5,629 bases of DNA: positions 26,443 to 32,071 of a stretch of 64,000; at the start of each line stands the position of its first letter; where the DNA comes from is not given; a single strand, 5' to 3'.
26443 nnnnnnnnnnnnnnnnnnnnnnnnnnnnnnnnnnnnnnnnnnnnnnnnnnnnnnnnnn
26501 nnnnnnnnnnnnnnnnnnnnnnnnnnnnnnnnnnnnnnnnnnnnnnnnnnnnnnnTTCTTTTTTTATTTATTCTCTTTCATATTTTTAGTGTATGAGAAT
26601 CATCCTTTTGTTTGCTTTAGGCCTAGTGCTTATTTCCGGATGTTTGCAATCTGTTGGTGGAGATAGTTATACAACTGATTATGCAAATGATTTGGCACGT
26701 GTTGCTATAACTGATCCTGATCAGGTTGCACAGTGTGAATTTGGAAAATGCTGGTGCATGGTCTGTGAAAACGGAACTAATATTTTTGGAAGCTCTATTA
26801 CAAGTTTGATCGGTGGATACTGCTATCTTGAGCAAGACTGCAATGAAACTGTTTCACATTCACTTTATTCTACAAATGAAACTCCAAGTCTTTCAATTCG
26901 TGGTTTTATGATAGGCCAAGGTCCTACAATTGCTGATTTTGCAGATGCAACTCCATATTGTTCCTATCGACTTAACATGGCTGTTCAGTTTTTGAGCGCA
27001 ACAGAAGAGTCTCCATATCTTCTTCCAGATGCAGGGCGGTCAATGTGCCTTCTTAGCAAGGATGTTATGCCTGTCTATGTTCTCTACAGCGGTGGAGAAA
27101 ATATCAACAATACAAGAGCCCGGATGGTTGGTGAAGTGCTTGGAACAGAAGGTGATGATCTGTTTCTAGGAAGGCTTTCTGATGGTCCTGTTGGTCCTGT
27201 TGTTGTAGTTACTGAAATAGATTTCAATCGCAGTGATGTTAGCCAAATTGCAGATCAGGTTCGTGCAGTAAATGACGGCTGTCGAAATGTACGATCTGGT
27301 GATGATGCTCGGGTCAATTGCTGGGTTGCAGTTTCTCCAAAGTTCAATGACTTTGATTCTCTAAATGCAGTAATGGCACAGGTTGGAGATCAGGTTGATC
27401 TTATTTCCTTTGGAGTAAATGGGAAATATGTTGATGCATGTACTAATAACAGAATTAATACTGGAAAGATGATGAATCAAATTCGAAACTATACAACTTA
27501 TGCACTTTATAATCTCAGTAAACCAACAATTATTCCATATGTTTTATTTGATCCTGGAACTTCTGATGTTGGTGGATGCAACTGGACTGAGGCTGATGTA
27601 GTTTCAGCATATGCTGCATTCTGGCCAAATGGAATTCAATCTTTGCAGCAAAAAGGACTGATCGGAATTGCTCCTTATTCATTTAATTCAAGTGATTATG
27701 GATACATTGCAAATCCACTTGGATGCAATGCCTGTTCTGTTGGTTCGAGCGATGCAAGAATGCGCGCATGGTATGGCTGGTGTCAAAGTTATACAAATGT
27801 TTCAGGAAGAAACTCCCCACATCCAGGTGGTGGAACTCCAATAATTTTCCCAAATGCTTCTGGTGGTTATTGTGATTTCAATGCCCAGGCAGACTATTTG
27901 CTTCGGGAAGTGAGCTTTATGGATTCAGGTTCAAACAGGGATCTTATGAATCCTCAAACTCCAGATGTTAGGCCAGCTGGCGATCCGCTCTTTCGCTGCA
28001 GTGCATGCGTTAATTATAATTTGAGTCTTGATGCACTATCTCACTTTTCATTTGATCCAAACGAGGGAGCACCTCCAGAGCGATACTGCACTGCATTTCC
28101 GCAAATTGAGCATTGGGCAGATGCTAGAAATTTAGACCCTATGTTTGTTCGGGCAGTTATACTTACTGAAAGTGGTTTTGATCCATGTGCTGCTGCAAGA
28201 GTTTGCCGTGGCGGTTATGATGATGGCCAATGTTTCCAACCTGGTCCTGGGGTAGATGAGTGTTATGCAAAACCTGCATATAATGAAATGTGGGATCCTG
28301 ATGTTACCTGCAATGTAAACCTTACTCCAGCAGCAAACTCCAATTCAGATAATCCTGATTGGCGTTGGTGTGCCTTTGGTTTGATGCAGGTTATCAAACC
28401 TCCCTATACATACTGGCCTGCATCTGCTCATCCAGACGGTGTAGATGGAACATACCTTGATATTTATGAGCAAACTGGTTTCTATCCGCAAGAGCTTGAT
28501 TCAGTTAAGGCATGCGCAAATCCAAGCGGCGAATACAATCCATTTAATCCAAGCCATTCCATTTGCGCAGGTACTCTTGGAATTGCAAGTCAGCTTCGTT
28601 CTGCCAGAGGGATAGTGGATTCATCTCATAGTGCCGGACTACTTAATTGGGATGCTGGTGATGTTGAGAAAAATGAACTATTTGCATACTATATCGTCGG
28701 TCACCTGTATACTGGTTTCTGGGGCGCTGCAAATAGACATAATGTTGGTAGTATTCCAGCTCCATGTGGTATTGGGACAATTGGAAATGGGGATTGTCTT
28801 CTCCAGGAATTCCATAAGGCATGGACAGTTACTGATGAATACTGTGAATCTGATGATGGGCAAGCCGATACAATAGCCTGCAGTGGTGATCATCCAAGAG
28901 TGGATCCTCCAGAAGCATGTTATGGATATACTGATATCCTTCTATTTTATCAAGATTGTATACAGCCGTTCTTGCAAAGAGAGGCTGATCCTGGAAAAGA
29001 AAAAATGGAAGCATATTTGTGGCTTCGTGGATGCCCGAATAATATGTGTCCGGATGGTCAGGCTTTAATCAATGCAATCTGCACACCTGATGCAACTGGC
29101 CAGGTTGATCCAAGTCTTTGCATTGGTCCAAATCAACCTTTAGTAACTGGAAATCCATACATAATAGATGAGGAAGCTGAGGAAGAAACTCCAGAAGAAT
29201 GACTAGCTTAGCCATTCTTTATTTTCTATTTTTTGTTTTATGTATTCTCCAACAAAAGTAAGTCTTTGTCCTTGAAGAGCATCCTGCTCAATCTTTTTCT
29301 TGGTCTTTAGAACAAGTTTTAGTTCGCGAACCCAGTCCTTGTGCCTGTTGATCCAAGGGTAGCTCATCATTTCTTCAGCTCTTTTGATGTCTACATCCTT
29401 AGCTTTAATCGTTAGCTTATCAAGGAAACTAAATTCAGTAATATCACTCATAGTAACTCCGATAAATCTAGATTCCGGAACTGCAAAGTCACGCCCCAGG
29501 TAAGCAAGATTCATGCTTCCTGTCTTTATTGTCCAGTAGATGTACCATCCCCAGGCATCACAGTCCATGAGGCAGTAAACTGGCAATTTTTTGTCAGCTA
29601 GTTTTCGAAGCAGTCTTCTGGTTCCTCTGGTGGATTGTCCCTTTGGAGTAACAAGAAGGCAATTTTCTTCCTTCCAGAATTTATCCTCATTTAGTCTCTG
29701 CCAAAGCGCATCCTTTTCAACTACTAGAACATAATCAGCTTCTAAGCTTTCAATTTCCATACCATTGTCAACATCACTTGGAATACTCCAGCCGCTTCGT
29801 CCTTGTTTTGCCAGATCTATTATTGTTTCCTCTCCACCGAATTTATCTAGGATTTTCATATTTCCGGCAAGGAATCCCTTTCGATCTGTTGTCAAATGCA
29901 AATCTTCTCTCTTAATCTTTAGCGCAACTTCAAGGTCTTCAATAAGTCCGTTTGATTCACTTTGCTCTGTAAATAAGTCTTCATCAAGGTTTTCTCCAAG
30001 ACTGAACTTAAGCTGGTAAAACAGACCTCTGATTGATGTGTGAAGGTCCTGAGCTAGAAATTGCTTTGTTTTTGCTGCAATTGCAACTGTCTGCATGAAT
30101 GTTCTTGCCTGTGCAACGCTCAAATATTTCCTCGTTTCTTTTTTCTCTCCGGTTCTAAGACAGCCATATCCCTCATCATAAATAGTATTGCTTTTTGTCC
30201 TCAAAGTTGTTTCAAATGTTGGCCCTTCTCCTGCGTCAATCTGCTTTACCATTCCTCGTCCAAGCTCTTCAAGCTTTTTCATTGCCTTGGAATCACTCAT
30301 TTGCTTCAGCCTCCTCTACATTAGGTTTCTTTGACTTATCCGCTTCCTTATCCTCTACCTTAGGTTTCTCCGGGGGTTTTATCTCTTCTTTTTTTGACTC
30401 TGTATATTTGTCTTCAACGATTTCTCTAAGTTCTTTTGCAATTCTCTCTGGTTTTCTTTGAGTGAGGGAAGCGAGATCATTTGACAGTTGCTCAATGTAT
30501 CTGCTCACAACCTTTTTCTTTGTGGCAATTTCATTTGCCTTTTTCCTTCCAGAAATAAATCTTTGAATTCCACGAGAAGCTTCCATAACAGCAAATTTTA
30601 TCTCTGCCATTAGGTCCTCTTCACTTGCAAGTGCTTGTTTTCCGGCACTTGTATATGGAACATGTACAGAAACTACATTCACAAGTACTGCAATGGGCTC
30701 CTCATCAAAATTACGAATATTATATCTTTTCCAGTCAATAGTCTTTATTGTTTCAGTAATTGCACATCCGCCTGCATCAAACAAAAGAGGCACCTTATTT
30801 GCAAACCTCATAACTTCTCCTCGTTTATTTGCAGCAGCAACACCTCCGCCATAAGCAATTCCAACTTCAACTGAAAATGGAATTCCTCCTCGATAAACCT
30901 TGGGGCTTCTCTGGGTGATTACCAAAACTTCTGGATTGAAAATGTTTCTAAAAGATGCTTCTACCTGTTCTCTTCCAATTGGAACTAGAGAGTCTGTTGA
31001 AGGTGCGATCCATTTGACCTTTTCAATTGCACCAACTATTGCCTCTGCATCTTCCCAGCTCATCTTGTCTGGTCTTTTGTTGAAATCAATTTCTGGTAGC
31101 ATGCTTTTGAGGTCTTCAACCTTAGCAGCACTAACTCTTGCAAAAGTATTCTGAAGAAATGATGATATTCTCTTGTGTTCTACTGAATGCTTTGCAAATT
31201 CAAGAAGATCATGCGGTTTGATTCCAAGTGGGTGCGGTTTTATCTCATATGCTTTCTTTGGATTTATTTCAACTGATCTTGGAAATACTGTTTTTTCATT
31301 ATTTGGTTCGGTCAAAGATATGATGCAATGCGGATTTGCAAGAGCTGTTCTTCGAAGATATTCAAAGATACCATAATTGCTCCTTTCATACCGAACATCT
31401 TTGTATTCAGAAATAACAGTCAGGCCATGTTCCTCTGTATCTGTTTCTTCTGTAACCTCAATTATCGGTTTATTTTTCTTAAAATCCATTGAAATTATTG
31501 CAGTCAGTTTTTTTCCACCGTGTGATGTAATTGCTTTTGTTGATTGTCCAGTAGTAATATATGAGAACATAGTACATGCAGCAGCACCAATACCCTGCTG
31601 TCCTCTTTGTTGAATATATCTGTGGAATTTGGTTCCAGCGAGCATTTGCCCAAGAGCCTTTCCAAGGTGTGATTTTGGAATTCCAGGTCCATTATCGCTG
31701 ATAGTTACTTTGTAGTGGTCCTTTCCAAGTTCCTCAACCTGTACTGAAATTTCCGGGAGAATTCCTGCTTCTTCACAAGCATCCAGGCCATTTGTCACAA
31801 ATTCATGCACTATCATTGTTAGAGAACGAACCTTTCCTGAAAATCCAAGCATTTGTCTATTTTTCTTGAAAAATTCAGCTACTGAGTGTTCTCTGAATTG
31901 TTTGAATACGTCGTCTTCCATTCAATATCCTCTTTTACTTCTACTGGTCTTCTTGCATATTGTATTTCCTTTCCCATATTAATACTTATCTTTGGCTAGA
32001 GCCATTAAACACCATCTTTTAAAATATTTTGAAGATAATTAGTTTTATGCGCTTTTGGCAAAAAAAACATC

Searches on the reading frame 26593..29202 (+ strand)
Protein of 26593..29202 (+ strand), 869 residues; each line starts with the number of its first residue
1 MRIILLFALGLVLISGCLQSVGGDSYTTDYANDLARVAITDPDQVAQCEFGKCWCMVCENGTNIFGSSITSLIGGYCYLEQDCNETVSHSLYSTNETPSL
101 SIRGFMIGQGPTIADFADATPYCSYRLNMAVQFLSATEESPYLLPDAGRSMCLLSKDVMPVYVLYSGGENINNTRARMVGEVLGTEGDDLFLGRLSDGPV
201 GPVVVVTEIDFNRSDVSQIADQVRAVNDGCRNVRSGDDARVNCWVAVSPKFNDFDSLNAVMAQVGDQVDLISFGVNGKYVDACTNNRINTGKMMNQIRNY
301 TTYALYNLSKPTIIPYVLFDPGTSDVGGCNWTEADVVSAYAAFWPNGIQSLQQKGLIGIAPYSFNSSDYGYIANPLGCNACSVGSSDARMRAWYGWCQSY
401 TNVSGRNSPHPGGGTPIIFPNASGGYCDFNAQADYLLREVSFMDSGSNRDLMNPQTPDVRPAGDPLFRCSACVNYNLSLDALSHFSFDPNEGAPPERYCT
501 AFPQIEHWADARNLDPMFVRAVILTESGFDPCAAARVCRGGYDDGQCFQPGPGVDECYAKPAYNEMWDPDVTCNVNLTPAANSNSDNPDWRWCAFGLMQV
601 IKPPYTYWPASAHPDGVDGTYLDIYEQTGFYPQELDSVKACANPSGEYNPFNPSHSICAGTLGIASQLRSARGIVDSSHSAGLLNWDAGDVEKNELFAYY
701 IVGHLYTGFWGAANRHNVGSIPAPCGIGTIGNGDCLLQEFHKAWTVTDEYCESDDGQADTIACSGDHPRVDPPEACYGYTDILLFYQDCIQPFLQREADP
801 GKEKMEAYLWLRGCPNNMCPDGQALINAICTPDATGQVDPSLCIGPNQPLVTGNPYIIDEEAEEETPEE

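Call 6: search_protein_families(library=pfam, proteins=[window:26593-29202:+], max_evalue=0.01)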
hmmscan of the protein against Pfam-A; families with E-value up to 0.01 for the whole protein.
window:26593-29202:+ (869 aa): 1 family
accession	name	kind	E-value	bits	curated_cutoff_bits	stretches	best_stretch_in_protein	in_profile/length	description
PF01464.25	SLT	-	0.00059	19.8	21.3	0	505-537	3-35/117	Transglycosylase SLT domain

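Call 7: search_protein_families(library=phrogs, proteins=[window:26593-29202:+], max_evalue=0.01)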
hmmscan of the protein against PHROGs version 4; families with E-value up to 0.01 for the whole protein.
window:26593-29202:+ (869 aa): 0 families

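Call 8: search_protein_families(library=ncbifam, proteins=[window:26593-29202:+], max_evalue=0.01)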
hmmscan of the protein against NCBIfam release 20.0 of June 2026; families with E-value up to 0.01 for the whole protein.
window:26593-29202:+ (869 aa): 0 families

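Call 65: search_protein_families(library=pfam, alignment_id=A4, max_evalue=0.05)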
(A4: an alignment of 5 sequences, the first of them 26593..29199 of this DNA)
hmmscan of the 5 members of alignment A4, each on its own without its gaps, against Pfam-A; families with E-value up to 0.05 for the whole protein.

A. member 1, window:26593-29199:+ (869 aa): 1 family
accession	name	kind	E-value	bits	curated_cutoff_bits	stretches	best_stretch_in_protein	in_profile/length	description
PF01464.25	SLT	-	0.00059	19.8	21.3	1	505-537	3-35/117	Transglycosylase SLT domain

B. families by the number of members that match (of 5 scanned): 1 family
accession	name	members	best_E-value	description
PF01464.25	SLT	2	0.00059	Transglycosylase SLT domain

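Call 66: search_solved_structures(query=A4, max_evalue=1, show_alignments=2)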
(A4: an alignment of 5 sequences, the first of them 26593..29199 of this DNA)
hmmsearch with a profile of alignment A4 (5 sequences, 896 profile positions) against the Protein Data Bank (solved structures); distinct sequences matched with E-value up to 1: 0.

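Call 67: find_homologous_proteins(query=window:26593-29199:+, max_evalue=0.001)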
Query window:26593-29199:+ (869 aa): 70 proteins with E <= 0.001 among 8000 candidates.
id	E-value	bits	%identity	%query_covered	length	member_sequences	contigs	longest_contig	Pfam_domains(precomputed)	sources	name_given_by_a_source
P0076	0.0e+0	1888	89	99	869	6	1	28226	-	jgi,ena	-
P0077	0.0e+0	1222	61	99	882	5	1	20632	-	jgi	jgi:hypothetical protein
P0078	0.0e+0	1193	59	99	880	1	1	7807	-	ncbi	-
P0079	0.0e+0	1160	58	99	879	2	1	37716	-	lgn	-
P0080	0.0e+0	1103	59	93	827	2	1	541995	-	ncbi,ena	-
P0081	8.2e-278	942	51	95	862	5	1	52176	-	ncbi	ncbi:MAG: hypothetical protein V1861_05290 [Candidatus Micrarchaeota archaeon]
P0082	8.0e-276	936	52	95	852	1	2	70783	-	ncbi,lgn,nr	ncbi:hypothetical protein L0Y65_05910 [Candidatus Micrarchaeota archaeon]|nr:hypothetical protein [C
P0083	1.5e-272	925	51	95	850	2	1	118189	-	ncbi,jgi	jgi:hypothetical protein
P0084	2.5e-267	908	47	99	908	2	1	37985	-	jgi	jgi:hypothetical protein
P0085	8.8e-265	899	50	94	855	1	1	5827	-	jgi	jgi:hypothetical protein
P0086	1.6e-259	882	49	99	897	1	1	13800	-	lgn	-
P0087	2.2e-258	878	49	96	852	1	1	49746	-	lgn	-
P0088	8.0e-258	876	48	97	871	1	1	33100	-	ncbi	-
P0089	4.7e-256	870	47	96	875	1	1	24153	-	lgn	-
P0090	3.2e-250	851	46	99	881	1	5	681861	-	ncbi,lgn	-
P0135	4.6e-119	417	33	89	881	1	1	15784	PF01464.26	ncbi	-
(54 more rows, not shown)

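Call 74: search_protein_families(library=padloc, proteins=[window:26593-29202:+], max_evalue=0.01)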
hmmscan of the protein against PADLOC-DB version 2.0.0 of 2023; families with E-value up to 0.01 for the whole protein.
window:26593-29202:+ (869 aa): 0 families

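Call 111: search_solved_structures(query=A9, max_evalue=10, show_alignments=3)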
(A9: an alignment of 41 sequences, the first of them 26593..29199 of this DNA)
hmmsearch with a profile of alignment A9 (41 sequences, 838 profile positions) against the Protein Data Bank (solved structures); distinct sequences matched with E-value up to 10: 3.
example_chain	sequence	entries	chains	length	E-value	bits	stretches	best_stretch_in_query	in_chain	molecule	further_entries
3q6a_A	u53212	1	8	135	0.42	12.4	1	171-224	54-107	uncharacterized protein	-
4xp8_A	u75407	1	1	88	0.5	12.1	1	505-555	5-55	EtgA protein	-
8iuf_A1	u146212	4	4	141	0.95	11.2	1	587-650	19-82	NDUFA1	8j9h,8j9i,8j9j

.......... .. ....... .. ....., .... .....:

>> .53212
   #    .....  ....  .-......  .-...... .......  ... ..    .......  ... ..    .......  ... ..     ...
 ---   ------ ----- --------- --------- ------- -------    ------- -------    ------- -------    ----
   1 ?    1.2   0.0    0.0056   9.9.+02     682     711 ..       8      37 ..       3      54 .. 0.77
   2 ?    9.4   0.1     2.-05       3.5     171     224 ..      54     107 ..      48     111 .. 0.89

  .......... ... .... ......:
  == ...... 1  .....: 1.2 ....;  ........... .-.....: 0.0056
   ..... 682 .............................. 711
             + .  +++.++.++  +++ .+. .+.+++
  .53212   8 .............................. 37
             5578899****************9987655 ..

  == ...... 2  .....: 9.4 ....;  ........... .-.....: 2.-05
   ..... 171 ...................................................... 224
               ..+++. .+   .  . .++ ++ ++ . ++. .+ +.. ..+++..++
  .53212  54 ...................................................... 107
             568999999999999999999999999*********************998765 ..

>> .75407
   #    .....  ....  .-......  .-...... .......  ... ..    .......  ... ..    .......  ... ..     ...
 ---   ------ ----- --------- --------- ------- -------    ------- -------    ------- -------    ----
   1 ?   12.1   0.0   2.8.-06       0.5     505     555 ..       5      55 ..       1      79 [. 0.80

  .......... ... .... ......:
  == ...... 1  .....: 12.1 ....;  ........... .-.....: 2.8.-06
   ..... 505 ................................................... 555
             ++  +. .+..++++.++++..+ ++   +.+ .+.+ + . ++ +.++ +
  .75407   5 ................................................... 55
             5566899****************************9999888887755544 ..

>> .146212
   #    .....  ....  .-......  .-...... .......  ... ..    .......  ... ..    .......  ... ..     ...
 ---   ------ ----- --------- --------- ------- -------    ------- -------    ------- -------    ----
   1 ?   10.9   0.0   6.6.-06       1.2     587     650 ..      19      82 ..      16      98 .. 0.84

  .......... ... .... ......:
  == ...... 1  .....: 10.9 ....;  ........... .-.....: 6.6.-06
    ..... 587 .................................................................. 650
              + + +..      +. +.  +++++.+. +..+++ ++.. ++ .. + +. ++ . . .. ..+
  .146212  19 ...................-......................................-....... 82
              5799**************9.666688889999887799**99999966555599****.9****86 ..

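Call 112: search_protein_families(library=pfam, alignment_id=A9, max_evalue=1)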
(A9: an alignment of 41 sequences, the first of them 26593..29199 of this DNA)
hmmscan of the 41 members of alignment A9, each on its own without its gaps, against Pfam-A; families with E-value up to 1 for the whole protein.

A. member 1, window:26593-29199:+ (869 aa): 2 families
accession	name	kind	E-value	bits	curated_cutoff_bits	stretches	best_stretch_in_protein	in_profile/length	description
PF01464.25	SLT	-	0.00059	19.8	21.3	1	505-537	3-35/117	Transglycosylase SLT domain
PF04914.18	DltD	-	0.34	10.6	22.7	1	245-320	249-327/348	DltD protein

B. families by the number of members that match (of 41 scanned): 12 families
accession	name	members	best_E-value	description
PF01464.25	SLT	21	2.3e-05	Transglycosylase SLT domain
PF22859.1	IBIN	2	0.017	Induced by infection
PF10080.14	FtrD-like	2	0.032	Membrane iron-sulfur containing protein FtrD-like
PF08139.17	LPAM_1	1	0.011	Prokaryotic membrane lipoprotein lipid attachment site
PF19992.4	DUF6427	1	0.038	Family of unknown function (DUF6427)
PF05428.17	CRF-BP_N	1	0.065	Corticotropin-releasing factor binding protein N-terminal domain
PF05528.17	Acc5b_avian_CoV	1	0.079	Accessory protein 5b, avian coronavirus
PF16311.10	TMEM100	1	0.1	Transmembrane protein 100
PF21714.3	KaiA_N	1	0.29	Circadian clock protein KaiA, N-terminal domain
PF04914.18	DltD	1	0.34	DltD protein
PF12997.12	DUF3881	1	0.35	Domain of unknown function, E. rectale Gene description (DUF3881)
PF00822.25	PMP22_Claudin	1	0.44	PMP-22/EMP/MP20/Claudin family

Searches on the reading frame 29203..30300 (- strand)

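Call 6: search_protein_families(library=pfam, proteins=[window:29203-30300:-], max_evalue=0.01)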
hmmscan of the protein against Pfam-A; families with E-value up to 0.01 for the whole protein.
window:29203-30300:- (365 aa): 3 families
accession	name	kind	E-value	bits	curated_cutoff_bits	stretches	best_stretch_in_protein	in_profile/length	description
PF21180.3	TOP6A-Spo11_Toprim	-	1e-53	182.3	24.1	1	190-358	1-170/170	Topoisomerase 6 subunit A/Spo11, Toprim domain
PF04406.19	TP6A_N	-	1.9e-14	53.6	26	1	66-136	1-62/62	Type IIB DNA topoisomerase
PF20768.2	Topo_VI_alpha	-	0.00027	21.1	23.6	1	144-179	7-43/50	All-beta domain in DNA topoisomerase VI alpha subunit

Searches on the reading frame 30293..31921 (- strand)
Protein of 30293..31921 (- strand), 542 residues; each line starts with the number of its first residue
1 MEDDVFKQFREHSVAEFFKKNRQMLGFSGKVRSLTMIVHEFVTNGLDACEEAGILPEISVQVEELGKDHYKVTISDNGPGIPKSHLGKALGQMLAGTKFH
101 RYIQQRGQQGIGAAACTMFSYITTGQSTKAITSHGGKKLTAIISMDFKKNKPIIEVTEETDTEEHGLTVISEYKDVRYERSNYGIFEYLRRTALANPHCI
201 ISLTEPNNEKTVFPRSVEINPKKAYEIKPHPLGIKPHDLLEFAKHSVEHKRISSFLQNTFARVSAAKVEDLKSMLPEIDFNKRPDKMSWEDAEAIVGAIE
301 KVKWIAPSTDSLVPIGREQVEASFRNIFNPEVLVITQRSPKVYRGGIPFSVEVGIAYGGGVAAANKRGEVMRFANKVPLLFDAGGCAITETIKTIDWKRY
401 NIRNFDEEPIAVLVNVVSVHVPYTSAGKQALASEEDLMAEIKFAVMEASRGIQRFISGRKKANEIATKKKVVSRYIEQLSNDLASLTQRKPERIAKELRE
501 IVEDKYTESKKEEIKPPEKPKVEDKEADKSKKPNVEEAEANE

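Call 6: search_protein_families(library=pfam, proteins=[window:30293-31921:-], max_evalue=0.01)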
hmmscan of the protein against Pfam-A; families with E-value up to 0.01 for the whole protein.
window:30293-31921:- (542 aa): 3 families
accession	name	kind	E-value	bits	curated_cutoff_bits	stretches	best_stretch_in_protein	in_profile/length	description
PF09239.17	Topo-VIb_trans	-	5.3e-52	176.2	24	1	307-466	1-157/159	Topoisomerase VI B subunit, transducer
PF02518.31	HATPase_c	-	3.3e-11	44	26.4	1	30-136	2-89/111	Histidine kinase-, DNA gyrase B-, and HSP90-like ATPase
PF13589.12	HATPase_c_3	-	7.5e-08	32.9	25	1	35-157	4-117/137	Histidine kinase-, DNA gyrase B-, and HSP90-like ATPase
